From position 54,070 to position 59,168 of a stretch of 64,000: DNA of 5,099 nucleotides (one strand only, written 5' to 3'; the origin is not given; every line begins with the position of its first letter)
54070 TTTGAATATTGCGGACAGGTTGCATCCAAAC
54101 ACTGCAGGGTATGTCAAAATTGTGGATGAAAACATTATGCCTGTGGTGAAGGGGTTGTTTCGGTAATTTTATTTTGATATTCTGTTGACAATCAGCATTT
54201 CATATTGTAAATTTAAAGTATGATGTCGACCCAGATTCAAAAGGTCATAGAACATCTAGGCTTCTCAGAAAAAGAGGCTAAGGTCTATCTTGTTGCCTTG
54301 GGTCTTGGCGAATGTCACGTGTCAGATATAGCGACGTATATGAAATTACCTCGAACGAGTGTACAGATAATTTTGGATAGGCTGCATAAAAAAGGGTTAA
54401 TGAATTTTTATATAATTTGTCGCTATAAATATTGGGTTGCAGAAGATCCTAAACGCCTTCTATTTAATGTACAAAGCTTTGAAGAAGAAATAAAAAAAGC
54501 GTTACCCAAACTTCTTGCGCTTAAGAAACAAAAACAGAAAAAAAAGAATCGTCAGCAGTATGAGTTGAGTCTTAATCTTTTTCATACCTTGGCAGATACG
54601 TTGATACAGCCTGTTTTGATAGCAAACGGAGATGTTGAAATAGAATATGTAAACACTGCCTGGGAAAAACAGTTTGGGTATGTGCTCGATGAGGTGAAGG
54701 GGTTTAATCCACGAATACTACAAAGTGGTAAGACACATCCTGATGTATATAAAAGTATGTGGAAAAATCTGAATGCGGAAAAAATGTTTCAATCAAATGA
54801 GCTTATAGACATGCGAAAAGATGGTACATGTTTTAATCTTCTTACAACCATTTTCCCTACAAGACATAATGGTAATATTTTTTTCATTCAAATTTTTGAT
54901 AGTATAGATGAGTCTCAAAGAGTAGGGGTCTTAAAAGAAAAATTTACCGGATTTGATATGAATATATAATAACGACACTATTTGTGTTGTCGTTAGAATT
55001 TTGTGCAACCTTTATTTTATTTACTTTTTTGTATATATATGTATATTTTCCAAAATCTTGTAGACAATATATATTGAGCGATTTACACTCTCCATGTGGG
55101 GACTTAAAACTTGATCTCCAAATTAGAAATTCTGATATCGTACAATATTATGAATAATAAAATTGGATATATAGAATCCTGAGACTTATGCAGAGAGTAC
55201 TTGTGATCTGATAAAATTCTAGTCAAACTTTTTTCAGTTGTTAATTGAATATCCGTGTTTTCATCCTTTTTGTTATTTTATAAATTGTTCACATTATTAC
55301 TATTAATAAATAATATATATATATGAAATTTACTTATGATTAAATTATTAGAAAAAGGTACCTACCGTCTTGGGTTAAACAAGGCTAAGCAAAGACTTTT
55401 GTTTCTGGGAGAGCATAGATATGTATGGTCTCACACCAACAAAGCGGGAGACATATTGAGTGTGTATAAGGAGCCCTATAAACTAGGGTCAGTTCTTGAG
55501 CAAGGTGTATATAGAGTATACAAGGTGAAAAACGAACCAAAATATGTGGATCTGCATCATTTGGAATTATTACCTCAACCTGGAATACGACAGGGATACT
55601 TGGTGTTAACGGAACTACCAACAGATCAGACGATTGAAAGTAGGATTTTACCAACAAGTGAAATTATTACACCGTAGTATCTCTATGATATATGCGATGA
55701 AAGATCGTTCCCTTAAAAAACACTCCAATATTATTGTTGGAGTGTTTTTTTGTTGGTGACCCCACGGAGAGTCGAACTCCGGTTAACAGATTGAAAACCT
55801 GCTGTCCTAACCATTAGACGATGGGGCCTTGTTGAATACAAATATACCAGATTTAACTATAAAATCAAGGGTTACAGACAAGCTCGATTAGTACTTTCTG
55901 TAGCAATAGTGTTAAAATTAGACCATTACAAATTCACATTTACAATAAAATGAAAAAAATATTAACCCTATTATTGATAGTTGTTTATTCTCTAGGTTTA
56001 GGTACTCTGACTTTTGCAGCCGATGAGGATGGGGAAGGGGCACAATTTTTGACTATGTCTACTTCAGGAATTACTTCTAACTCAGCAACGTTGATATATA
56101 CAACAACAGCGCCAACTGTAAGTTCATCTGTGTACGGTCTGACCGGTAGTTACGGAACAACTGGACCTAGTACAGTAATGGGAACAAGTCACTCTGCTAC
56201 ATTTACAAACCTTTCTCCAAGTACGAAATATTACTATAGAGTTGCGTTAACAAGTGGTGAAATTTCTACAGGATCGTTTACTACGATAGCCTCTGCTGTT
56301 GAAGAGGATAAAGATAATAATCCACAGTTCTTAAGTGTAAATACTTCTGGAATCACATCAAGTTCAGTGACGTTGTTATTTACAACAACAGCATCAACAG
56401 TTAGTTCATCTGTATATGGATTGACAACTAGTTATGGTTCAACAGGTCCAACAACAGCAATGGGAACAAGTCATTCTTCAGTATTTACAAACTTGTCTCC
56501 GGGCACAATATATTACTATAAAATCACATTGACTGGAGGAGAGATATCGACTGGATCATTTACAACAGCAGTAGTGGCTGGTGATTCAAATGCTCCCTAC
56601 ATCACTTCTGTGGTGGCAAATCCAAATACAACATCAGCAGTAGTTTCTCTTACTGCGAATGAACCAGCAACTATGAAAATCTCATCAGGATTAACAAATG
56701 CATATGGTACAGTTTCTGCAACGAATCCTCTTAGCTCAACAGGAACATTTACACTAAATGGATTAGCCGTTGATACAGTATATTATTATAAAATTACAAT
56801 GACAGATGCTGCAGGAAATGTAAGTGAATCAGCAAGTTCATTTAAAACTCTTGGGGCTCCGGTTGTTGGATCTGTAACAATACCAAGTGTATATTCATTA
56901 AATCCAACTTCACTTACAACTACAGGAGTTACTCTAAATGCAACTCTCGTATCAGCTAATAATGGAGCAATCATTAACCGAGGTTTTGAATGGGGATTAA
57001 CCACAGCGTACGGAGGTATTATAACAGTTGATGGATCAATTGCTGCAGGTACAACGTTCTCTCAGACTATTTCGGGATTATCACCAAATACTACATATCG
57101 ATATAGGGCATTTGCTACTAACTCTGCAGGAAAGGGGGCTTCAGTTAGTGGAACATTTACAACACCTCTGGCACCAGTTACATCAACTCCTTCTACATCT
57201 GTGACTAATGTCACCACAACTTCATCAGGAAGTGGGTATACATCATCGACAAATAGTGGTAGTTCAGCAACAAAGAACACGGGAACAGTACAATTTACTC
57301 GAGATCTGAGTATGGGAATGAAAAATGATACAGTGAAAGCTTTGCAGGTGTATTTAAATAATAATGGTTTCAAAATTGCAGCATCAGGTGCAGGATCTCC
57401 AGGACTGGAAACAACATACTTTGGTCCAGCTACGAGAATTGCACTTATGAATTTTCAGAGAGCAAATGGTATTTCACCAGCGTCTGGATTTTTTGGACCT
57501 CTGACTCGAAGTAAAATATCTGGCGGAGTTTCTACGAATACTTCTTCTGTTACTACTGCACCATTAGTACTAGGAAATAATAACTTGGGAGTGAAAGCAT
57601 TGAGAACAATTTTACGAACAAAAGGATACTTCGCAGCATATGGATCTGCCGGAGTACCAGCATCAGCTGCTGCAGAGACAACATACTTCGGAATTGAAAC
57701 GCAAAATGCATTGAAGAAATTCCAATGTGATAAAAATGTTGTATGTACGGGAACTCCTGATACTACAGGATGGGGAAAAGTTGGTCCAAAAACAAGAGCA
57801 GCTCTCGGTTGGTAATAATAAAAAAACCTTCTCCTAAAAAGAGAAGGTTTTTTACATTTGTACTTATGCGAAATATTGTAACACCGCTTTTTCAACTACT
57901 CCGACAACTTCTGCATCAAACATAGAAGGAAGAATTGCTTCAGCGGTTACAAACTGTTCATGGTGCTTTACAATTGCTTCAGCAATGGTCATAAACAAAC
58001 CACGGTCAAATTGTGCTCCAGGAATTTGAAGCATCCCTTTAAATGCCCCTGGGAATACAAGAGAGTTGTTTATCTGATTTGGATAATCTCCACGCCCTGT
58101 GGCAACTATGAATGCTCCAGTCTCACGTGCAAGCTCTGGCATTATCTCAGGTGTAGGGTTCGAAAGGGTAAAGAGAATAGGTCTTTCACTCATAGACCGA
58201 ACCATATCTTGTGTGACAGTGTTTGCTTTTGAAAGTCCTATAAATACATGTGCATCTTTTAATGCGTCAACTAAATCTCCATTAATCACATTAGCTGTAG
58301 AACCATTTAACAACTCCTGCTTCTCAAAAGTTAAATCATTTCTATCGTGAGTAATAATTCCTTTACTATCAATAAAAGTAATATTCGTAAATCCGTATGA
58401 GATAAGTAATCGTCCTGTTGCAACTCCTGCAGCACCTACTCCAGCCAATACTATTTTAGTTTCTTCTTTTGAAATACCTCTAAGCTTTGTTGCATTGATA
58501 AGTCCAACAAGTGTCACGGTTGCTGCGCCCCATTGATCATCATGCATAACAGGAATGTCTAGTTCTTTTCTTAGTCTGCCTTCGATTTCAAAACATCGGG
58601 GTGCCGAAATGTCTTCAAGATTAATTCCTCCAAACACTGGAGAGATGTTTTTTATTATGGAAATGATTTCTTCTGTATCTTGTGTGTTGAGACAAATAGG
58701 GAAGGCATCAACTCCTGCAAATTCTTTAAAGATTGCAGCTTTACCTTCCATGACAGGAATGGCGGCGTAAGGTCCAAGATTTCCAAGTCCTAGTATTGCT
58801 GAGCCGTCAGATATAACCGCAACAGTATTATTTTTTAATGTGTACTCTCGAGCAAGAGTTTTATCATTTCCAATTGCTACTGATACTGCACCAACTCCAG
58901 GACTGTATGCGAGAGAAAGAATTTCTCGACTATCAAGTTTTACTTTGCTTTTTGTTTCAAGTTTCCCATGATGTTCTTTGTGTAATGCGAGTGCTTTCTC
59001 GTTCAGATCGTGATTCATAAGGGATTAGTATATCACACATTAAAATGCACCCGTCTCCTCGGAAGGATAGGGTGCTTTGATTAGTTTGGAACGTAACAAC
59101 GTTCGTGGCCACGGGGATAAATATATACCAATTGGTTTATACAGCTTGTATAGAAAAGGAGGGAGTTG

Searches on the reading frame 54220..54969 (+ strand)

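Call 43: search_protein_families(library=pfam, proteins=[window:54220-54969:+], max_evalue=0.001)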
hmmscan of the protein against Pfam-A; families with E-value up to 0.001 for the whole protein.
window:54220-54969:+ (249 aa): 5 families
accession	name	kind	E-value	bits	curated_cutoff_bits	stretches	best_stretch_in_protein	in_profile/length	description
PF01978.25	TrmB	-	1.4e-10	41.3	25.6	1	12-61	3-52/68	Sugar-specific transcriptional regulator TrmB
PF13426.13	PAS_9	-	8.3e-09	36.1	27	1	131-222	3-93/103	PAS domain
PF00989.32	PAS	-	2.3e-08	34.4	22.6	1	121-219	3-101/113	PAS fold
PF12802.13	MarR_2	-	0.00019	22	27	1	24-60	11-49/61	MarR family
PF13188.13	PAS_8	-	0.00026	21.2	21.8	1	119-154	1-36/65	PAS domain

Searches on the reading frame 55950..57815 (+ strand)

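Call 44: search_protein_families(library=pfam, proteins=[window:55950-57815:+], max_evalue=0.001)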
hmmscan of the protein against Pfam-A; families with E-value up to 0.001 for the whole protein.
window:55950-57815:+ (621 aa): 6 families
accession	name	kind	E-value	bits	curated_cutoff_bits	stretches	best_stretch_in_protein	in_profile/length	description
PF16656.11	Pur_ac_phosph_N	-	3.8e-17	63.1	30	3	42-112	24-93/93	Purple acid Phosphatase, N-terminal domain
PF01471.23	PG_binding_1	-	5.3e-17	62.2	23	1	459-522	2-56/57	Putative peptidoglycan binding domain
PF00041.27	fn3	-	1.2e-10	41.9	25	0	39-104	9-72/84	Fibronectin type III domain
PF16655.11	PhoD_N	-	5e-10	40.2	30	0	251-300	45-90/90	PhoD-like phosphatase, N-terminal domain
PF25059.1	FN3_DSCAM-DSCAML_C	-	1.6e-05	25.6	39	0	371-405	46-80/89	DSCAM/DSCAML C-terminal Fn3-like domain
PF10179.15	NDNF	-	2.5e-05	24.8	27.3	0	367-403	86-123/127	Neuron-derived neurotrophic factor, first Fn(III) domain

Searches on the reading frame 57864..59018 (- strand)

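Call 44: search_protein_families(library=pfam, proteins=[window:57864-59018:-], max_evalue=0.001)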
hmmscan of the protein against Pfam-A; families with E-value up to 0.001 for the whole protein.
window:57864-59018:- (384 aa): 2 families
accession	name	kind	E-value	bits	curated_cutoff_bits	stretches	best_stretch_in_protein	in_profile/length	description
PF00390.24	malic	-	3.3e-29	102.5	23.1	1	18-150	2-182/182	Malic enzyme, N-terminal domain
PF03949.21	Malic_M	-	8e-17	61.8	23.5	1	164-369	3-242/258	Malic enzyme, NAD binding domain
